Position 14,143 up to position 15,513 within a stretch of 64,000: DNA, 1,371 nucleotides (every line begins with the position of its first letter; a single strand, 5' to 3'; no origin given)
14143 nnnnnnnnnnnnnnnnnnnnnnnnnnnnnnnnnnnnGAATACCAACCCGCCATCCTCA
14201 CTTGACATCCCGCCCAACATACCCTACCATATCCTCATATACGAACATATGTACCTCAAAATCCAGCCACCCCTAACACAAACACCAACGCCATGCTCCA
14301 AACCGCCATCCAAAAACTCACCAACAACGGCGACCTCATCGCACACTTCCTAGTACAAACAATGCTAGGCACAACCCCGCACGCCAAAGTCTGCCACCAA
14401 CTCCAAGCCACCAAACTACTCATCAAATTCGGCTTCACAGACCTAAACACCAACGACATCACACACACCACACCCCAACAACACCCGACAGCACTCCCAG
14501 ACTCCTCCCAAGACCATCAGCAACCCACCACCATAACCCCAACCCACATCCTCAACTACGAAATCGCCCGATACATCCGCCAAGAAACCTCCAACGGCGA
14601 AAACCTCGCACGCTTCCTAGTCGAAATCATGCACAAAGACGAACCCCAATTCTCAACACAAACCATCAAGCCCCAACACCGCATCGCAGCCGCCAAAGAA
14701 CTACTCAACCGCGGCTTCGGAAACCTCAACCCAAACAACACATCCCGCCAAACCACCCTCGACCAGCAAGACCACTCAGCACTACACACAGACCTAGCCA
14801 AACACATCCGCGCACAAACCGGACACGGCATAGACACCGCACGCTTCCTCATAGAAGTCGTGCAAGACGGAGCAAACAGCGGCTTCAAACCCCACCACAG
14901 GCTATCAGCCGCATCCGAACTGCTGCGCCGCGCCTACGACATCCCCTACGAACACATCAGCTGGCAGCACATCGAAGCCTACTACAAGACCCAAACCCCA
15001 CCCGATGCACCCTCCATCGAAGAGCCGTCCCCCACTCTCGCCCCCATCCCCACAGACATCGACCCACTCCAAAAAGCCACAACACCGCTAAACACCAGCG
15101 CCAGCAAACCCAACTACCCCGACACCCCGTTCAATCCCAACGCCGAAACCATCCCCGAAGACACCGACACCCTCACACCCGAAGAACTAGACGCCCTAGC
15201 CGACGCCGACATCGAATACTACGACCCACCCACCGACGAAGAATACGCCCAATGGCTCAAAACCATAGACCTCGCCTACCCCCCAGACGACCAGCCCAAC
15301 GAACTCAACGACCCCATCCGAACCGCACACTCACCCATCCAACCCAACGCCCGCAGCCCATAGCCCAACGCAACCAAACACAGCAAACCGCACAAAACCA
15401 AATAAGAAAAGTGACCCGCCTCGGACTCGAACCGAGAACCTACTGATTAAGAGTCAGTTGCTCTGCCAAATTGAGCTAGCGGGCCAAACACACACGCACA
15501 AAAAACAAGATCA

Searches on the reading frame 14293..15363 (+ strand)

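Call 8: search_protein_families(library=padloc, proteins=[window:14293-15363:+], max_evalue=0.001)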
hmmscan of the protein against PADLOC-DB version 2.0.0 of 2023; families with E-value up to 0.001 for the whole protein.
window:14293-15363:+ (356 aa): 0 families

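Call 62: search_protein_families(library=padloc, alignment_id=A3, max_evalue=0.00001)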
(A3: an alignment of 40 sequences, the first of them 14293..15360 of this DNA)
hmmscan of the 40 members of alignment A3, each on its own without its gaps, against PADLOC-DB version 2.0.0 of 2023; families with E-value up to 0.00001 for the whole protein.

A. member 1, window:14293-15360:+ (356 aa): 0 families

B. families by the number of members that match (of 40 scanned): 15 families
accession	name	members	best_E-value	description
PDLC04686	PDC-M50A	1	4.4e-34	-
PDLC04135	mad3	1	2.4e-28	mads_3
PDLC04685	PDC-M50A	1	5.5e-27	-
PDLC04684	PDC-M50A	1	4.3e-13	-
PDLC04687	PDC-M50A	1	6.9e-13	-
PDLC02980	AriA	1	3.3e-10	-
PDLC04140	mad8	1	3.2e-09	mads_8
PDLC00315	PtuB1|PtuB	1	8.5e-08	Unknown function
PDLC04248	PDC-M01B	1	5.4e-07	-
PDLC04264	PDC-M01B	1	1.2e-06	-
PDLC04259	PDC-M01B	1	2.1e-06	-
PDLC00325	PtuB1|PtuB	1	2.5e-06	Unknown function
PDLC04164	AriA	1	2.6e-06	-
PDLC00289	PtuA1|PtuA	1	4.2e-06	AAA ATPase domain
PDLC00317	PtuB1|PtuB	1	7.3e-06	Unknown function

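Call 63: search_protein_families(library=pfam, alignment_id=A3, max_evalue=0.00001)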
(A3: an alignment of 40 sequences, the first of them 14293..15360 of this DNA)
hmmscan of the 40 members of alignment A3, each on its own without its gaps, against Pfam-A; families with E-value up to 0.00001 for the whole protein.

A. member 1, window:14293-15360:+ (356 aa): 0 families

B. families by the number of members that match (of 40 scanned): 54 families (the first 25 are shown)
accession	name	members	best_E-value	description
PF13561.12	adh_short_C2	3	3.4e-82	Enoyl-(Acyl carrier protein) reductase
PF00106.31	adh_short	3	2.9e-55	short chain dehydrogenase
PF22570.1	LiaF-TM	3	8.7e-15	LiaF transmembrane domain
PF18917.5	LiaI-LiaF-like_TM1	3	1.6e-12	LiaI-LiaF-like transmembrane region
PF08659.16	KR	2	3.8e-14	KR domain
PF02934.20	GatB_N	1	3.2e-118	GatB/GatE catalytic domain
PF01933.23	CofD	1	5.5e-100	2-phospho-L-lactate transferase CofD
PF02738.23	MoCoBD_1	1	1.4e-67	Molybdopterin cofactor-binding domain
PF00118.29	Cpn60_TCP1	1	4.2e-64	TCP-1/cpn60 chaperonin family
PF20256.3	MoCoBD_2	1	2.9e-60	Molybdopterin cofactor-binding domain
PF00378.25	ECH_1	1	2.7e-53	Enoyl-CoA hydratase/isomerase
PF01509.24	TruB_N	1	5.1e-52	TruB family pseudouridylate synthase (N terminal domain)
PF03446.21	NAD_binding_2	1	1.5e-50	NAD binding domain of 6-phosphogluconate dehydrogenase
PF00551.24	Formyl_trans_N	1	2.7e-48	Formyl transferase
PF02637.23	GatB_Yqey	1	1.9e-43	GatB domain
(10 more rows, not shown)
